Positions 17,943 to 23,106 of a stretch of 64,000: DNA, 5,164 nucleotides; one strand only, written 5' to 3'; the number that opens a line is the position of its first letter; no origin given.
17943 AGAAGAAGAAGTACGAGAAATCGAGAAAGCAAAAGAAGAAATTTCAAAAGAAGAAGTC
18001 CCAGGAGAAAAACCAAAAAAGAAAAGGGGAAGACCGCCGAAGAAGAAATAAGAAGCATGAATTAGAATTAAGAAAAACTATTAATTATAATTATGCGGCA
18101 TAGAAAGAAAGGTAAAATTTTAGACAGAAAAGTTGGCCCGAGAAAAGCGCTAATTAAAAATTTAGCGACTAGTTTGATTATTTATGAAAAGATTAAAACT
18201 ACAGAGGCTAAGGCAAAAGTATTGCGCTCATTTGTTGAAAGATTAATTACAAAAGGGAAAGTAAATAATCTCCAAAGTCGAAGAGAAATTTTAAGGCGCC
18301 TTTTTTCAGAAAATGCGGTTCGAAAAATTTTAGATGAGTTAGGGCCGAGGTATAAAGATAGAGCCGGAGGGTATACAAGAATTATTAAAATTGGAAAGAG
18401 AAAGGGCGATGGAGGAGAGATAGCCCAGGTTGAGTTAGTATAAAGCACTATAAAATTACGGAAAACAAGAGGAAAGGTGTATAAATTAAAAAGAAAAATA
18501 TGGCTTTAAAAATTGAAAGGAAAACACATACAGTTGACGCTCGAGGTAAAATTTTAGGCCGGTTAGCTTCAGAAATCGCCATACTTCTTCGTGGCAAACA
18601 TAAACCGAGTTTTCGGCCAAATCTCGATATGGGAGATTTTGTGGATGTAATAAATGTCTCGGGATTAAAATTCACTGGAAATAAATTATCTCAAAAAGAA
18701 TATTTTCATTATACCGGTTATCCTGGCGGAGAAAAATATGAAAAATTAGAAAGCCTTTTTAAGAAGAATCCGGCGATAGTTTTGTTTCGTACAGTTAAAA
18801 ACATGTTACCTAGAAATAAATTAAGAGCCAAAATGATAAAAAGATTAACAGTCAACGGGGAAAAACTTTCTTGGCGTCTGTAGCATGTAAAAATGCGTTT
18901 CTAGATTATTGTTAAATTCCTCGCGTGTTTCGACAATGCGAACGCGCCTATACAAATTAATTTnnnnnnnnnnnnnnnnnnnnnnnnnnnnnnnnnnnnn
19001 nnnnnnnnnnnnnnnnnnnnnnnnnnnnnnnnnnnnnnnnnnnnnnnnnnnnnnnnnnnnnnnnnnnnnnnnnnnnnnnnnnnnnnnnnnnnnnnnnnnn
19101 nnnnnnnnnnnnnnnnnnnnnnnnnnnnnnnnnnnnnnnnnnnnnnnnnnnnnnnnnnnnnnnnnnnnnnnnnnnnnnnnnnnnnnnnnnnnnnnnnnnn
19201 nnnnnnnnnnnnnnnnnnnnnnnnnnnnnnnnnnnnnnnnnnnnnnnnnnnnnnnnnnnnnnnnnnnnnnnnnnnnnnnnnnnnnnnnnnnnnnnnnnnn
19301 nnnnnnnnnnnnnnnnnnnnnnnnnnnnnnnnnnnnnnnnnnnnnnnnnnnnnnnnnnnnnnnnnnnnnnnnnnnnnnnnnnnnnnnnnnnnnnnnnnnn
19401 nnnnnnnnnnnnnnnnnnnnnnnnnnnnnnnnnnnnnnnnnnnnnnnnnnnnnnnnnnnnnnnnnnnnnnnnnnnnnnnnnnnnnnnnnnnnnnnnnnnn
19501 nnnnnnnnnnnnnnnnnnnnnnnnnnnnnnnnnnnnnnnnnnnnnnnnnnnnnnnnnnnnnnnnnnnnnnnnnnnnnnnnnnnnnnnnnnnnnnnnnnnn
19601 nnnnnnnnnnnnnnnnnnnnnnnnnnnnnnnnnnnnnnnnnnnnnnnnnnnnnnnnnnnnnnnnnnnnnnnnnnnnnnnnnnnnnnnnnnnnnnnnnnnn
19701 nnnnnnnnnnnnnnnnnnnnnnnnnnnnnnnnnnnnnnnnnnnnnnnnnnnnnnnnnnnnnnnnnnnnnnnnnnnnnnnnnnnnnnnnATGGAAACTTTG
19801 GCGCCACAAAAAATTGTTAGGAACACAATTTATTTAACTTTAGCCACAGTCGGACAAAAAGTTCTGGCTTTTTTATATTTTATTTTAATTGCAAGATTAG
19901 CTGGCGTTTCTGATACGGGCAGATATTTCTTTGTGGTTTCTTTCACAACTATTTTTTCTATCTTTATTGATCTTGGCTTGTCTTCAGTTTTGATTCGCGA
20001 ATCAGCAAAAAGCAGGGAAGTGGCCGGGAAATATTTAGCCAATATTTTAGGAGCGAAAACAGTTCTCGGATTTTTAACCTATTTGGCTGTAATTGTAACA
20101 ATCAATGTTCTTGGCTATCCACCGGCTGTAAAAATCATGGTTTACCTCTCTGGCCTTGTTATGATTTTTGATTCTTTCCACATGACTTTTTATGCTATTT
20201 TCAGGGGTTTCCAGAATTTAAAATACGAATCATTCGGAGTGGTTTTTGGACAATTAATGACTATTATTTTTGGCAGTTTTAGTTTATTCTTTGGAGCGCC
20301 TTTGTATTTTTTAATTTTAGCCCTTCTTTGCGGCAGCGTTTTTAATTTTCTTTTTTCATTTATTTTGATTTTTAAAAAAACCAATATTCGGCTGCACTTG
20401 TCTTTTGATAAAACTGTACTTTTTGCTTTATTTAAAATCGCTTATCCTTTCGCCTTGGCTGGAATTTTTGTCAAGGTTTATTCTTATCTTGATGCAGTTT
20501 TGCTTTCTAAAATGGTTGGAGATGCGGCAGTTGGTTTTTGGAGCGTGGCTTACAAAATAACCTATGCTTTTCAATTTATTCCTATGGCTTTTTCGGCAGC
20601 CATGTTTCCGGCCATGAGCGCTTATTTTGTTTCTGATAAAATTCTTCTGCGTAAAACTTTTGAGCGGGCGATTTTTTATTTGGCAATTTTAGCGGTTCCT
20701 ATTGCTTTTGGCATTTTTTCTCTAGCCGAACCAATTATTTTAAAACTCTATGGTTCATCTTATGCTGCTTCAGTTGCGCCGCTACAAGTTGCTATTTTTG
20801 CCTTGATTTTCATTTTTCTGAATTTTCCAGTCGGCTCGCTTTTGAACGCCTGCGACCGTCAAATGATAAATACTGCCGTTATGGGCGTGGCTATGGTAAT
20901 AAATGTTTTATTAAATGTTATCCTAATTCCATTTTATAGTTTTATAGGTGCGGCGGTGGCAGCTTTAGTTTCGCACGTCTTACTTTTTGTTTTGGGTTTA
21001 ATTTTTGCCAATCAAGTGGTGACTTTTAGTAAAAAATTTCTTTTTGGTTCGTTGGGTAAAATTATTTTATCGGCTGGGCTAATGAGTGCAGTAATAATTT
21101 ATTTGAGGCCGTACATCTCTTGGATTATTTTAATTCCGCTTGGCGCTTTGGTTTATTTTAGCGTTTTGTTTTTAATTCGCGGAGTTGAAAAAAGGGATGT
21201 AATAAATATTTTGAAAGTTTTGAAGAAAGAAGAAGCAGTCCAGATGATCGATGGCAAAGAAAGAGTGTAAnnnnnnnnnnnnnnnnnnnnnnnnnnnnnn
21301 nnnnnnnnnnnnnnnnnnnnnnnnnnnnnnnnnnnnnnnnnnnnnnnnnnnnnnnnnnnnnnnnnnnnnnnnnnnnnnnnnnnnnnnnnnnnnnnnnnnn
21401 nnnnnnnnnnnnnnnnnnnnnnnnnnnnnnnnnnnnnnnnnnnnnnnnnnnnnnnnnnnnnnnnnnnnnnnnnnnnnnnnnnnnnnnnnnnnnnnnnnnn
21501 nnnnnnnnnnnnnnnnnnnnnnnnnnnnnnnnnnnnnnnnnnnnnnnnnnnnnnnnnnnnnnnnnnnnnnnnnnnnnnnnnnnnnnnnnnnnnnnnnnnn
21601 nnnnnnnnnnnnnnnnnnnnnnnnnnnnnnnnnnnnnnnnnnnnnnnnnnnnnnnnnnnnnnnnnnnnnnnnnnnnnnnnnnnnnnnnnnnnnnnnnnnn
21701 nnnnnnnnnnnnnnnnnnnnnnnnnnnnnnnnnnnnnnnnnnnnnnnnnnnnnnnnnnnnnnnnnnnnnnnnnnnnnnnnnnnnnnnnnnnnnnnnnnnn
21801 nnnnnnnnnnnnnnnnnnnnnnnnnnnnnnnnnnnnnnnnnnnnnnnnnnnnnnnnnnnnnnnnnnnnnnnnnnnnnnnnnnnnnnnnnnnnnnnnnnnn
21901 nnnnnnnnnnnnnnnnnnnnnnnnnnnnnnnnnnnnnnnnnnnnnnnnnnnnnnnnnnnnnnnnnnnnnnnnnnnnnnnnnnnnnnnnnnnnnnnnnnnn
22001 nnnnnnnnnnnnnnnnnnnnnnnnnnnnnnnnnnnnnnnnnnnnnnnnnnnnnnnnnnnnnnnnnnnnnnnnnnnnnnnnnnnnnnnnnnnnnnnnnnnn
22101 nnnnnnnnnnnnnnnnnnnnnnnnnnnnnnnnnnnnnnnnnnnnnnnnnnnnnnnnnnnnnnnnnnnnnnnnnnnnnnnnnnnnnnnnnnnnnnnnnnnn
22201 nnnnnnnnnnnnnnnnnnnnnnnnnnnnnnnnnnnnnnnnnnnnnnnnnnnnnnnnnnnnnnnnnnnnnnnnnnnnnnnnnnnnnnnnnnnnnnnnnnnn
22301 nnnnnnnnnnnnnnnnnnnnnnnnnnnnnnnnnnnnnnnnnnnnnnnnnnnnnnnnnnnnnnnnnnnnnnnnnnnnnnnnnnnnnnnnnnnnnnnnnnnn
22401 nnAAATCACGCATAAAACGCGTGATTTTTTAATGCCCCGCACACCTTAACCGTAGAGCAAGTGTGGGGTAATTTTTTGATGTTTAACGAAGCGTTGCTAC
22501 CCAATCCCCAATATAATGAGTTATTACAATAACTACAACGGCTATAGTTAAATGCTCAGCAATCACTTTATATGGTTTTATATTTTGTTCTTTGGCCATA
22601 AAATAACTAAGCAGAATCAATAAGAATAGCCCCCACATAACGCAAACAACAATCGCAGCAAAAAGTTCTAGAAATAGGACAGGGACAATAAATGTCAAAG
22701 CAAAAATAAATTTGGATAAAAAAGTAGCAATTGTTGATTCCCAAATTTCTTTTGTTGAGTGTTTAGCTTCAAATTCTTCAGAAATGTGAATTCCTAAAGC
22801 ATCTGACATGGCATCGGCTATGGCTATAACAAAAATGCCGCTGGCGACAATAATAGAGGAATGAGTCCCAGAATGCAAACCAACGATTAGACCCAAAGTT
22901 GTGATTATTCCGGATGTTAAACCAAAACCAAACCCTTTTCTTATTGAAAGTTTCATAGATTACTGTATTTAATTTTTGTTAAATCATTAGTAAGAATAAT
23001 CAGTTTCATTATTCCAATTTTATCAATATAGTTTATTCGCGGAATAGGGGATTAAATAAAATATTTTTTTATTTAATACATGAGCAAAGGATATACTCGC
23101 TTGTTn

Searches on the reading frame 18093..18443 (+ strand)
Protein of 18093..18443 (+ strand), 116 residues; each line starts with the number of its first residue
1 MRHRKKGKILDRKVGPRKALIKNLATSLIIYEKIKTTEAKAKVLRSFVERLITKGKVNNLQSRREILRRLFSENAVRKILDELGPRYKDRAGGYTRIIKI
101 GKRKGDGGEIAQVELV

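Call 21: search_protein_families(library=pfam, proteins=[window:18093-18443:+], max_evalue=0.001)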
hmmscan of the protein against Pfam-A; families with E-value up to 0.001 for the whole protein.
window:18093-18443:+ (116 aa): 1 family
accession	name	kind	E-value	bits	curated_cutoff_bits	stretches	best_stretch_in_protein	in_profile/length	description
PF01196.24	Ribosomal_L17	-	5.3e-34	117.4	27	1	20-116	1-97/97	Ribosomal protein L17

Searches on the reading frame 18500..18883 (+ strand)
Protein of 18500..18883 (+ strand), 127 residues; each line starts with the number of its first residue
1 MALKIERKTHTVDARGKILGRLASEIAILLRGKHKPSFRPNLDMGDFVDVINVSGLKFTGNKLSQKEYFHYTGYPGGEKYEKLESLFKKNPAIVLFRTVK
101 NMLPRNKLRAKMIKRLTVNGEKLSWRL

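Call 21: search_protein_families(library=pfam, proteins=[window:18500-18883:+], max_evalue=0.001)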
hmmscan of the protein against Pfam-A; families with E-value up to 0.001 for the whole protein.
window:18500-18883:+ (127 aa): 1 family
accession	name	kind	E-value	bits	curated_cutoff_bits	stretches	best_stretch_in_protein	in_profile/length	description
PF00572.24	Ribosomal_L13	-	8.7e-40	136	23.8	1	7-118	1-112/119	Ribosomal protein L13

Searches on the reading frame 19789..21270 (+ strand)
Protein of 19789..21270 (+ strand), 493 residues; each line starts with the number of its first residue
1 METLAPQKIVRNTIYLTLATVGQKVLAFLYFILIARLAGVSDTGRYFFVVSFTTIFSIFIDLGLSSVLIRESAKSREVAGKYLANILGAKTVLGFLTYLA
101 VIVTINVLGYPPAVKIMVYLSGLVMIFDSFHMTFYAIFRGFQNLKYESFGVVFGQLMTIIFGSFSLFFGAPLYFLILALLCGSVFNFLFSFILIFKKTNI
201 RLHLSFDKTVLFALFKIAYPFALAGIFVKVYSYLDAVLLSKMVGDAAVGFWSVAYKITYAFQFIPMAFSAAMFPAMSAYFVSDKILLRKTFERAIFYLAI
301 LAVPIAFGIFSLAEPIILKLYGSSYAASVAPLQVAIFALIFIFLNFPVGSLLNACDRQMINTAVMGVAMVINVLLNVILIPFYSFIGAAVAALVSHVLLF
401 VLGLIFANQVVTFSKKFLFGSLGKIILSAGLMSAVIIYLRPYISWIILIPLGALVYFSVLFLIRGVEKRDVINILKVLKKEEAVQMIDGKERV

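Call 11: search_protein_families(library=pfam, proteins=[window:19789-21270:+], max_evalue=0.01)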
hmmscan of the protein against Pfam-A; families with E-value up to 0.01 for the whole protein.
window:19789-21270:+ (493 aa): 4 families
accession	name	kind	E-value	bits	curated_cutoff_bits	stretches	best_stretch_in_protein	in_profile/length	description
PF01943.22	Polysacc_synt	-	9.7e-33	114.2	28.2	1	9-279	1-273/274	Polysaccharide biosynthesis protein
PF13440.11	Polysacc_synt_3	-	6.6e-26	91.7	23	1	34-329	2-292/293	Polysaccharide biosynthesis protein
PF01554.23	MatE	-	7.5e-10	39.2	24.9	1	220-378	1-161/161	MatE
PF03023.19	MurJ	-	0.00062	18.9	27.4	1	56-446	25-441/451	Lipid II flippase MurJ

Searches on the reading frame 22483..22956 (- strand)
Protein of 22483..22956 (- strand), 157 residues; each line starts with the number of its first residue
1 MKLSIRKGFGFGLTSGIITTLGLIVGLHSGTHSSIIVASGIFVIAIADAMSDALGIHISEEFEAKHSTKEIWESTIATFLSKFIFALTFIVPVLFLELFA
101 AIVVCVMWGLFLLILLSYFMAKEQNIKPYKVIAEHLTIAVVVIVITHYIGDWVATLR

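Call 11: search_protein_families(library=pfam, proteins=[window:22483-22956:-], max_evalue=0.01)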
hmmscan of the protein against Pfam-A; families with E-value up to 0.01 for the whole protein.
window:22483-22956:- (157 aa): 2 families
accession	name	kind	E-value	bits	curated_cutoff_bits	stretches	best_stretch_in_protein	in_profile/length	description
PF01988.24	VIT1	-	1.3e-08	35.4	28.1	2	54-150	114-213/214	VIT family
PF07264.17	EI24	-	0.0034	18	32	1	35-121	67-151/199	Sulfate transporter CysZ/Etoposide-induced protein 2.4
